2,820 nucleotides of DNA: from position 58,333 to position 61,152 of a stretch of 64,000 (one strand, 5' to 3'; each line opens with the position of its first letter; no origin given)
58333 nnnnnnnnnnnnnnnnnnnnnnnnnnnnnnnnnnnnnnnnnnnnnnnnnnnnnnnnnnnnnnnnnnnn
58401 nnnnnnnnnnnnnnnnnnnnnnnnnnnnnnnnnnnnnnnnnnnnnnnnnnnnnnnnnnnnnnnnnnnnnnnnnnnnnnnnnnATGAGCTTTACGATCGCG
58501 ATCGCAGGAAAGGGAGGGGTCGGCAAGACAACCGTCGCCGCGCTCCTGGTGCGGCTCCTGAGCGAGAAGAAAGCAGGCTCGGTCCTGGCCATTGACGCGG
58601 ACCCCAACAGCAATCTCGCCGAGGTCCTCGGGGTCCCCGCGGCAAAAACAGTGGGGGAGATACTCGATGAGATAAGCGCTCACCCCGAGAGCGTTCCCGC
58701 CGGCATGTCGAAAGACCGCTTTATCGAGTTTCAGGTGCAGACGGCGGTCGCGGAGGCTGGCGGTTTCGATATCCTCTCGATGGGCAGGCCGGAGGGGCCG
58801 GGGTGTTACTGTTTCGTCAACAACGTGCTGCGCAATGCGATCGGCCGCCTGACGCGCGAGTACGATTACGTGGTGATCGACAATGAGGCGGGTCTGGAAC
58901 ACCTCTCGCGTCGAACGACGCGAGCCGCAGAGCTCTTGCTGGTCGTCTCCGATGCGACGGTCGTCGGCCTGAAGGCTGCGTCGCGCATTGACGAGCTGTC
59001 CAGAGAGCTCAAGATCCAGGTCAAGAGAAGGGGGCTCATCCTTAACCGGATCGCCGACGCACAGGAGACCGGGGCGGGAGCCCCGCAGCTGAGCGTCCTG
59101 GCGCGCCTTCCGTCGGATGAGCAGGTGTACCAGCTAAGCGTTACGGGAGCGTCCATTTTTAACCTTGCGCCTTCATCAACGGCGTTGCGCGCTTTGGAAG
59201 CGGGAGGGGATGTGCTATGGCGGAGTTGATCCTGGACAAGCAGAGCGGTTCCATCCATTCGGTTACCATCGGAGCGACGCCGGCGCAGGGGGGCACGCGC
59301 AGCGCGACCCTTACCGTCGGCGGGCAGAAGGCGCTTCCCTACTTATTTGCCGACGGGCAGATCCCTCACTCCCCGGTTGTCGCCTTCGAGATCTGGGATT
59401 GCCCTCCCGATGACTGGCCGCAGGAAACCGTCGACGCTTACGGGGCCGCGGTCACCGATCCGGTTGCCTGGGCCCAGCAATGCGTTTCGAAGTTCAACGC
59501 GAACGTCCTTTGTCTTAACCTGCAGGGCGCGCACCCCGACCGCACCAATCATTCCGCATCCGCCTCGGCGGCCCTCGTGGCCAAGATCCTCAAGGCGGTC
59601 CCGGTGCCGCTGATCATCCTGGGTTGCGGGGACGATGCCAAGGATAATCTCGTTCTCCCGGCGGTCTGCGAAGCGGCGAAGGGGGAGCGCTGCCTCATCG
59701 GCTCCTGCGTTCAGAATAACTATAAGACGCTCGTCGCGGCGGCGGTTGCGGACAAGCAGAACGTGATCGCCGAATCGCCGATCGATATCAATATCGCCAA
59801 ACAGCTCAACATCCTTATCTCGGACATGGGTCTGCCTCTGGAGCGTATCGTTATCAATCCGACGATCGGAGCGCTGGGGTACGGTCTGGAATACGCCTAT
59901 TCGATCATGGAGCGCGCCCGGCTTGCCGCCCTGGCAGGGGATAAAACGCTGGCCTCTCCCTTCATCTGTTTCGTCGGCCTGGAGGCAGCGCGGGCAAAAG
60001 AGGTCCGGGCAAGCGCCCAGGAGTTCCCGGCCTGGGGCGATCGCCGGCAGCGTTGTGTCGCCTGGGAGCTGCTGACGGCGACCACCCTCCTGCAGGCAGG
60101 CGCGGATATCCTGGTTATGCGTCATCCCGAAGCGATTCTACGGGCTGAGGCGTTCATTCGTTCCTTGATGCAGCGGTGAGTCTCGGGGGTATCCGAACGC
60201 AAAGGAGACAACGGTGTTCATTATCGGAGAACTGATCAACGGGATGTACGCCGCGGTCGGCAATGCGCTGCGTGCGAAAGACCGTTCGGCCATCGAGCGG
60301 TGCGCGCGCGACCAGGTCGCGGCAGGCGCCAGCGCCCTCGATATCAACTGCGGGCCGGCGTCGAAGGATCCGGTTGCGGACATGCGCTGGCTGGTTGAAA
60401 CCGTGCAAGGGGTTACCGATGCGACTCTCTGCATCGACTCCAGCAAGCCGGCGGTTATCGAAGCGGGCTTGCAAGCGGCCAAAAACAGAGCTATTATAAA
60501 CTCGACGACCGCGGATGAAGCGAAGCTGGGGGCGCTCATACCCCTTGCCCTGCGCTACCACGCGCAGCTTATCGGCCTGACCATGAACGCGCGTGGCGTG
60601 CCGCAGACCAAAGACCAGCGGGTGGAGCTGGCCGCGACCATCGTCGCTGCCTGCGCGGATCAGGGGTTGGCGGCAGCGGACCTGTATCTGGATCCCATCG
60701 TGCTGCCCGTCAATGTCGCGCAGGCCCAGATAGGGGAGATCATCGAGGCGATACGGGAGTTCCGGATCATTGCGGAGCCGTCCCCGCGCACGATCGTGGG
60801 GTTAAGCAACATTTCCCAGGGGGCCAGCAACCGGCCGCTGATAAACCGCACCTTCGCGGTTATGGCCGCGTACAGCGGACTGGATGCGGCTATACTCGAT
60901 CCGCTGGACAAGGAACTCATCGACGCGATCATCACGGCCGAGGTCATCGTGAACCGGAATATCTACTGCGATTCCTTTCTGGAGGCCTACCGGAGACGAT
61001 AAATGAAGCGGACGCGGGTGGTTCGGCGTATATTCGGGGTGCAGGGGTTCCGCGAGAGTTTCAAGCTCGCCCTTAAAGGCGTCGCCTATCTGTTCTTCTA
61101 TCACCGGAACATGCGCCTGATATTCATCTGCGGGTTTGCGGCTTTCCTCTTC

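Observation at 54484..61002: Partial Wood-Ljungdahl corrinoid module (acsC-RACo-cooC-acsD-acsE) without CODH/ACS catalytic genes in cis, preceded by larB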

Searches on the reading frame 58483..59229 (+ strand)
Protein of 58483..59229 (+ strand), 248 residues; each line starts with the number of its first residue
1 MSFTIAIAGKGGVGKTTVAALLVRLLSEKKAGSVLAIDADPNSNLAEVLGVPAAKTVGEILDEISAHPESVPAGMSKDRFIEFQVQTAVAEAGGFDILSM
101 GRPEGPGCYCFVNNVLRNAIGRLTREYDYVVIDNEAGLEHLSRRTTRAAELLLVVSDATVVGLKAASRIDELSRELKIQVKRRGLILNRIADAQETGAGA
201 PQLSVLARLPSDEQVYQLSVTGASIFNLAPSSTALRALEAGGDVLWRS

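Call 3: search_protein_families(library=pfam, proteins=[window:58483-59229:+])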
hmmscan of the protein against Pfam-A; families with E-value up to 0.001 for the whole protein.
window:58483-59229:+ (248 aa): 9 families
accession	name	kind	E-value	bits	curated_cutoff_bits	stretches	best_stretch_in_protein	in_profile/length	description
PF13614.12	AAA_31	-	1.5e-14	54.7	27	1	5-169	4-160/177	AAA domain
PF01656.29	CbiA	-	3.2e-14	53.4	25.4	1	6-213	3-113/125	CobQ/CobB/MinD/ParA nucleotide binding domain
PF02374.21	ArsA_ATPase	-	1.3e-08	34.9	24.3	1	5-133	4-131/305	Anion-transporting ATPase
PF00142.24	Fer4_NifH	-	9.1e-07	29.1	25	1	4-233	2-232/271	4Fe-4S iron sulfur cluster binding proteins, NifH/frxC family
PF10609.15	ParA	-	8.4e-06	25.8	27.1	1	6-40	8-41/246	NUBPL iron-transfer P-loop NTPase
PF06564.18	CBP_BcsQ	-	3.6e-05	23.8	21.3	1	9-158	8-147/234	Cellulose biosynthesis protein BcsQ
PF13479.12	AAA_24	-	0.00019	21.8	27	1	4-138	4-76/195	AAA domain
PF01935.23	DUF87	-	0.00023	21.7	23.2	1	5-39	26-60/220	Helicase HerA, central domain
PF03266.21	NTPase_1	-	0.00098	19.4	23.9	0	5-29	2-26/168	NTPase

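Call 6: search_protein_families(library=ncbifam, proteins=[window:58483-59229:+])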
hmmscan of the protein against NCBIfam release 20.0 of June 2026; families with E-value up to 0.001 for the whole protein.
window:58483-59229:+ (248 aa): 20 families
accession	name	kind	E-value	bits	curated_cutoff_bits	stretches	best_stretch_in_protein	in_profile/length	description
TIGR01969.1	minD_arch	subfamily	2.7e-17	62.8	201.75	2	115-238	97-223/251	cell division ATPase MinD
TIGR01281.1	DPOR_bchL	equivalog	1.3e-13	51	345.15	1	4-237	2-231/268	ferredoxin:protochlorophyllide reductase (ATP-dependent) iron-sulfur ATP-binding protein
NF041546.1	ParA_partition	equivalog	1.3e-13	50.9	180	2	8-45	6-42/203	ParA family partition ATPase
TIGR01968.1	minD_bact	equivalog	4.9e-12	45.7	212.9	2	114-191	99-174/261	septum site-determining protein MinD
TIGR03371.1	cellulose_yhjQ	equivalog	3.2e-09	36.6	157.85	1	4-160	3-148/246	cellulose biosynthesis protein BcsQ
TIGR03815.1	CpaE_hom_Actino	equivalog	5.8e-08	32.2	154.45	1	7-171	117-267/340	septum site-determining protein Ssd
TIGR03453.1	partition_RepA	equivalog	1.7e-07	30.4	348.45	1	9-184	112-292/387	plasmid partitioning protein RepA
TIGR02016.1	BchX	equivalog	6.5e-07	28.9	331.2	1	4-219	2-223/296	chlorophyllide a reductase iron protein subunit X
TIGR00345.1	GET3_arsA_TRC40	subfamily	1.1e-06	28.4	135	1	7-55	2-49/299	TRC40/GET3/ArsA family transport-energizing ATPase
NF047398.1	AAA_KGGVGR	domain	2.5e-06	28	90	0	9-40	10-40/190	KGGVGR-motif variant AAA ATPase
NF041136.1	MrpORP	equivalog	3.3e-06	26.6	450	1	6-51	10-55/365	iron-sulfur cluster carrier protein MrpORP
NF010443.0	PRK13869.1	subfamily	3.5e-06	26.1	446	1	9-56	129-175/405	plasmid-partitioning protein RepA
TIGR04291.1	arsen_driv_ArsA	equivalog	1e-05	24.5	650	1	7-55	8-55/565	arsenical pump-driving ATPase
NF033200.1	F430_CfbC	exception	2e-05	24.1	402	1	5-70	3-65/260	Ni-sirohydrochlorin a,c-diamide reductive cyclase ATP-dependent reductase subunit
NF053621.1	ATPseBagBMYCTU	equivalog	0.00013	21.2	521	1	5-55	15-64/371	ATPase BagB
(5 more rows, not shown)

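Call 62: search_solved_structures(query=window:58483-59229:+, show_alignments=2, max_evalue=0.00001)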
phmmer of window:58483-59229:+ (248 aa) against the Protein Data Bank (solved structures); distinct sequences matched with E-value up to 0.00001: 12.
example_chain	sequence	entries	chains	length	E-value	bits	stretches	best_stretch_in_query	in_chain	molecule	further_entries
3kje_A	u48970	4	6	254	9.3e-21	78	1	5-227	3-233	CO dehydrogenase/acetyl-CoA synthase complex, accessory protein CooC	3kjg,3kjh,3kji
6non_A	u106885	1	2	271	7.1e-10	42.4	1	5-178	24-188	Cobyrinic acid ac-diamide synthase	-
6noo_A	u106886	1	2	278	7.7e-10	42.3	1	5-178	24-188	Maintenance of carboxysome positioning A protein, MCDA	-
6nop_B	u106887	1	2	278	1e-08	38.6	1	5-178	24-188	Cobyrinic acid ac-diamide synthase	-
1ion_A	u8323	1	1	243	9e-07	32.2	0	6-54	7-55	PROBABLE CELL DIVISION INHIBITOR MIND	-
4v03_A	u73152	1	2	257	9.1e-07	32.2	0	5-67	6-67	SITE-DETERMINING PROTEIN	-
3ea0_A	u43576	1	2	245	1.3e-06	31.7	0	125-234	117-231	ATPase, ParA family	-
9nbl_A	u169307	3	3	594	1.6e-06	31.4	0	7-59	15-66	Arsenite transporter ATPase-like protein,arsA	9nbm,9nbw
1f48_A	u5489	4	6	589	1.8e-06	31.2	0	7-65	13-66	ARSENITE-TRANSLOCATING ATPASE | ARSENICAL PUMP-DRIVING ATPASE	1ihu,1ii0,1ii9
1g3q_A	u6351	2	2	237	1.8e-06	31.2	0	6-53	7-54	CELL DIVISION INHIBITOR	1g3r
8ray_B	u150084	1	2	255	2.3e-06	30.9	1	9-189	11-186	ParA family protein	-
4v02_A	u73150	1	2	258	9.7e-06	28.8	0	5-67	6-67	SITE-DETERMINING PROTEIN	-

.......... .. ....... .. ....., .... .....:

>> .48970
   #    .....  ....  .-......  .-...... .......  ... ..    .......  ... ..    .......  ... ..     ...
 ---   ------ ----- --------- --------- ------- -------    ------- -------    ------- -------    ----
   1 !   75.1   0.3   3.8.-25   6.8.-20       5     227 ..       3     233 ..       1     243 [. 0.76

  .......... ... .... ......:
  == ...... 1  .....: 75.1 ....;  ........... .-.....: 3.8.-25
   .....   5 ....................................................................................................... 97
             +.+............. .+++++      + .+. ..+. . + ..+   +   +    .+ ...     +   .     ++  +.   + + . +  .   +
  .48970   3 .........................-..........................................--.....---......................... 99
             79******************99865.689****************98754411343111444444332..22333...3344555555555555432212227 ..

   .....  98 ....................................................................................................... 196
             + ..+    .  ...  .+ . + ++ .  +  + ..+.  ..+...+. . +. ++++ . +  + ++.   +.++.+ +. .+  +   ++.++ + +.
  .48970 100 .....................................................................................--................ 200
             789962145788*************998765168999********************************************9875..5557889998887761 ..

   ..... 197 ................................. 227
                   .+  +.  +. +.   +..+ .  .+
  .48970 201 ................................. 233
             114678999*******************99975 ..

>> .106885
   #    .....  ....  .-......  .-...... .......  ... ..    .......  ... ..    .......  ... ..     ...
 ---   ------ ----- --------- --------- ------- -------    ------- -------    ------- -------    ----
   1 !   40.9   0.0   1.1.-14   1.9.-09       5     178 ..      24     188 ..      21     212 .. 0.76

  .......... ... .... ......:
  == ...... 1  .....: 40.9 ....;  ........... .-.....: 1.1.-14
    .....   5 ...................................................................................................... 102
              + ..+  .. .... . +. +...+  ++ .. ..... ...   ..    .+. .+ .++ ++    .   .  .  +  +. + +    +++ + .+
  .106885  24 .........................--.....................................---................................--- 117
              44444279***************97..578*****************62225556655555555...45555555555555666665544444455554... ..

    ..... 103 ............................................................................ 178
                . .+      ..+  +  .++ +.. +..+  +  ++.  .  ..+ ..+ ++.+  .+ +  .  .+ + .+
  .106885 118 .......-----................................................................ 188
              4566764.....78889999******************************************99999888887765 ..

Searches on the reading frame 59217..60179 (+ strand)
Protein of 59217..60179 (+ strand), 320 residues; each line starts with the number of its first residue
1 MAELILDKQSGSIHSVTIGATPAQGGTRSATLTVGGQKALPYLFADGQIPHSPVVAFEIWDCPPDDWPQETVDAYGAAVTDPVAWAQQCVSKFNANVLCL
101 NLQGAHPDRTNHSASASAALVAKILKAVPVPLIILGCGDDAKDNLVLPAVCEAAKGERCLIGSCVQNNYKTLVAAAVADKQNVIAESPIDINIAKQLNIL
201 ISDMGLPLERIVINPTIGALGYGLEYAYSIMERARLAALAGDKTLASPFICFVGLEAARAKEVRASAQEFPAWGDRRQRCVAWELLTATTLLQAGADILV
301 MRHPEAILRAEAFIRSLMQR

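Call 3: search_protein_families(library=pfam, proteins=[window:59217-60179:+])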
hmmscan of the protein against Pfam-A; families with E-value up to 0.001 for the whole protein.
window:59217-60179:+ (320 aa): 1 family
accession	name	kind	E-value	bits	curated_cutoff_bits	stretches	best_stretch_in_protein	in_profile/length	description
PF03599.22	CdhD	-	3.6e-37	128.5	24.8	1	17-303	3-242/387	CO dehydrogenase/acetyl-CoA synthase delta subunit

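Call 6: search_protein_families(library=ncbifam, proteins=[window:59217-60179:+])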
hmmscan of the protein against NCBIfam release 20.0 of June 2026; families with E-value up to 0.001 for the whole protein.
window:59217-60179:+ (320 aa): 7 families
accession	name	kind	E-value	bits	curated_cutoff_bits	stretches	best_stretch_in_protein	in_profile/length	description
NF003376.0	PRK04452.1-2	subfamily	1.2e-121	405.4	280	1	5-318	6-312/313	acetyl-CoA decarbonylase/synthase complex subunit delta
NF003377.0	PRK04452.1-3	subfamily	6.1e-104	348.4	527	1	8-319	9-314/432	acetyl-CoA decarbonylase/synthase complex subunit delta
NF040759.1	WLP_AcsD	exception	8.9e-81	271.5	430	1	8-318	7-312/312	acetyl-CoA decarbonylase/synthase complex subunit delta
NF003375.0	PRK04452.1-1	subfamily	1.1e-80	271.8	488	1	10-319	113-425/442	acetyl-CoA decarbonylase/synthase complex subunit delta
TIGR00381.1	cdhD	equivalog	1.3e-66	225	252.9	1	7-307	69-363/389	CO dehydrogenase/acetyl-CoA synthase subunit delta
NF003378.0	PRK04452.1-4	subfamily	4.6e-64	216.7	634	1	6-307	65-355/384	acetyl-CoA decarbonylase/synthase complex subunit delta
NF003195.0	PRK04165.1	equivalog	2e-05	23.7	306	1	112-304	138-299/450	acetyl-CoA decarbonylase/synthase complex subunit gamma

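Call 9: find_encoding_contigs(protein=window:59217-60179:+, flank=10000, max_places=10)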
Protein window:59217-60179:+ (320 aa): no gene with exactly this product is on record in the collection.

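Call 65: search_solved_structures(query=window:59217-60179:+, show_alignments=0, max_evalue=1e-10)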
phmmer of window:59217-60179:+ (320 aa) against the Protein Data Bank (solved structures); distinct sequences matched with E-value up to 1e-10: 4.
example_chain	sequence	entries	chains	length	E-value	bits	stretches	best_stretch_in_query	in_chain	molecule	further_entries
4djd_D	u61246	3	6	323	3.1e-105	355.2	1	3-318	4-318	Corrinoid/iron-sulfur protein small subunit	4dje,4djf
2h9a_B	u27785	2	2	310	9.7e-86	291.1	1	26-316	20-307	CO dehydrogenase/acetyl-CoA synthase, iron-sulfur protein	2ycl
4c1n_B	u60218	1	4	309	9.8e-86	291.1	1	26-316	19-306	CO DEHYDROGENASE/ACETYL-COA SYNTHASE, IRON-SULFUR PROTEIN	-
9fzy_E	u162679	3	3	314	8.8e-61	209.2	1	24-318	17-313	Acetyl-CoA decarbonylase/synthase complex subunit delta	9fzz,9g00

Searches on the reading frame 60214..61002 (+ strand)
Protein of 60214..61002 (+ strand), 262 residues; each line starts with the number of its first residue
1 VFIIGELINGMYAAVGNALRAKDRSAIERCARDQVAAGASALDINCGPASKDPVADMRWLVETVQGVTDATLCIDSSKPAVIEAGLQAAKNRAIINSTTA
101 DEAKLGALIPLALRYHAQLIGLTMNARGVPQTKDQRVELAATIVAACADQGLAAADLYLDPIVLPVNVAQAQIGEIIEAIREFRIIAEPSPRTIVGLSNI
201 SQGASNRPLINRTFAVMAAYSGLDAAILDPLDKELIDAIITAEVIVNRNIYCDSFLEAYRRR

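Call 3: search_protein_families(library=pfam, proteins=[window:60214-61002:+])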
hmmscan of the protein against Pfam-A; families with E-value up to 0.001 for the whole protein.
window:60214-61002:+ (262 aa): 2 families
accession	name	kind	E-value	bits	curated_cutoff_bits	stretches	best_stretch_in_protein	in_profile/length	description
PF00809.28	Pterin_bind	-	1.9e-19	70.7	25.5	1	25-228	21-243/244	Pterin binding enzyme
PF03599.22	CdhD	-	7.2e-06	25.4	24.8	1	49-165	78-180/387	CO dehydrogenase/acetyl-CoA synthase delta subunit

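Call 6: search_protein_families(library=ncbifam, proteins=[window:60214-61002:+])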
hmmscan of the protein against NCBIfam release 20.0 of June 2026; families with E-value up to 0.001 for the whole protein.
window:60214-61002:+ (262 aa): 4 families
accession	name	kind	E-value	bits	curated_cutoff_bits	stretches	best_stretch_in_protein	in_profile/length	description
NF005719.0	PRK07535.1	domain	3.4e-91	305.1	259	1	1-261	1-260/268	methyltetrahydrofolate:corrinoid/iron-sulfur protein methyltransferase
NF040758.1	CODH_ACS_meth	exception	2.8e-50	171.1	370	1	2-257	5-260/261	carbon monoxide dehydrogenase/acetyl-CoA synthase methytransferase subunit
TIGR02082.1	metH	equivalog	2.1e-27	95.2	1010.85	1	3-239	345-595/1182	methionine synthase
NF007024.0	PRK09490.1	equivalog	4.4e-13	47.9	1497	1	29-230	389-603/1234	methionine synthase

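Call 7: find_encoding_contigs(protein=window:60214-61002:+, flank=10000, max_places=10)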
Protein window:60214-61002:+ (262 aa): no gene with exactly this product is on record in the collection.

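Call 63: search_solved_structures(query=window:60214-61002:+, show_alignments=1, max_evalue=1e-10)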
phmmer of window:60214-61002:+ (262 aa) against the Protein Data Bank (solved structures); distinct sequences matched with E-value up to 1e-10: 14.
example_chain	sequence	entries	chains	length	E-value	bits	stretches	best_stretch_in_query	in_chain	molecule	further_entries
2e7f_A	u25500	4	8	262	3e-81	276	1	1-262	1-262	5-methyltetrahydrofolate corrinoid/iron sulfur protein methyltransferase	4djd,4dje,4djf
2yci_X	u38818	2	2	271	1.8e-80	273.5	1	2-261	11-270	5-METHYLTETRAHYDROFOLATE CORRINOID/IRON SULFUR PROTEIN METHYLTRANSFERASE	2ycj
2yck_X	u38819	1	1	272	1.9e-80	273.4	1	2-261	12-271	5-METHYLTETRAHYDROFOLATE CORRINOID/IRON SULFUR PROTEIN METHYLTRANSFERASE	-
2ogy_A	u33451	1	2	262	4.5e-80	272.2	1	1-262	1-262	5-methyltetrahydrofolate corrinoid/iron sulfur protein methyltransferase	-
1f6y_A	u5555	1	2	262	1.3e-79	270.7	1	1-262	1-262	5-METHYLTETRAHYDROFOLATE CORRINOID/IRON SULFUR PROTEIN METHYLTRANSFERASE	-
4o0q_A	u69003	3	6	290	5.2e-45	157.4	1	2-261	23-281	Dihydropteroate synthase DHPS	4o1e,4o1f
1q7m_A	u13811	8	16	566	1.5e-21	80.7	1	4-246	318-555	5-methyltetrahydrofolate S-homocysteine methyltransferase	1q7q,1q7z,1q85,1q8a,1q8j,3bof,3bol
5von_A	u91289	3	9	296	2.1e-20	76.9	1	1-230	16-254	5-methyltetrahydrofolate homocysteine S-methyltransferase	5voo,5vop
9cbo_A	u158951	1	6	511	8e-20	75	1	1-230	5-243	Methionine synthase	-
9cbq_A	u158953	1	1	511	8.4e-20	74.9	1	1-230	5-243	Methionine synthase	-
9cbp_A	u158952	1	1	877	2.2e-19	73.6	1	1-230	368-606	Methionine synthase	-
9cbr_A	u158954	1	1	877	2.2e-19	73.6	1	1-230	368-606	Methionine synthase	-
8ssc_A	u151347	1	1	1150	3.7e-19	72.8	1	1-230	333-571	Methionine synthase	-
8g3h_A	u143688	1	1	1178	9.6e-18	68.2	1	3-230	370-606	Methionine synthase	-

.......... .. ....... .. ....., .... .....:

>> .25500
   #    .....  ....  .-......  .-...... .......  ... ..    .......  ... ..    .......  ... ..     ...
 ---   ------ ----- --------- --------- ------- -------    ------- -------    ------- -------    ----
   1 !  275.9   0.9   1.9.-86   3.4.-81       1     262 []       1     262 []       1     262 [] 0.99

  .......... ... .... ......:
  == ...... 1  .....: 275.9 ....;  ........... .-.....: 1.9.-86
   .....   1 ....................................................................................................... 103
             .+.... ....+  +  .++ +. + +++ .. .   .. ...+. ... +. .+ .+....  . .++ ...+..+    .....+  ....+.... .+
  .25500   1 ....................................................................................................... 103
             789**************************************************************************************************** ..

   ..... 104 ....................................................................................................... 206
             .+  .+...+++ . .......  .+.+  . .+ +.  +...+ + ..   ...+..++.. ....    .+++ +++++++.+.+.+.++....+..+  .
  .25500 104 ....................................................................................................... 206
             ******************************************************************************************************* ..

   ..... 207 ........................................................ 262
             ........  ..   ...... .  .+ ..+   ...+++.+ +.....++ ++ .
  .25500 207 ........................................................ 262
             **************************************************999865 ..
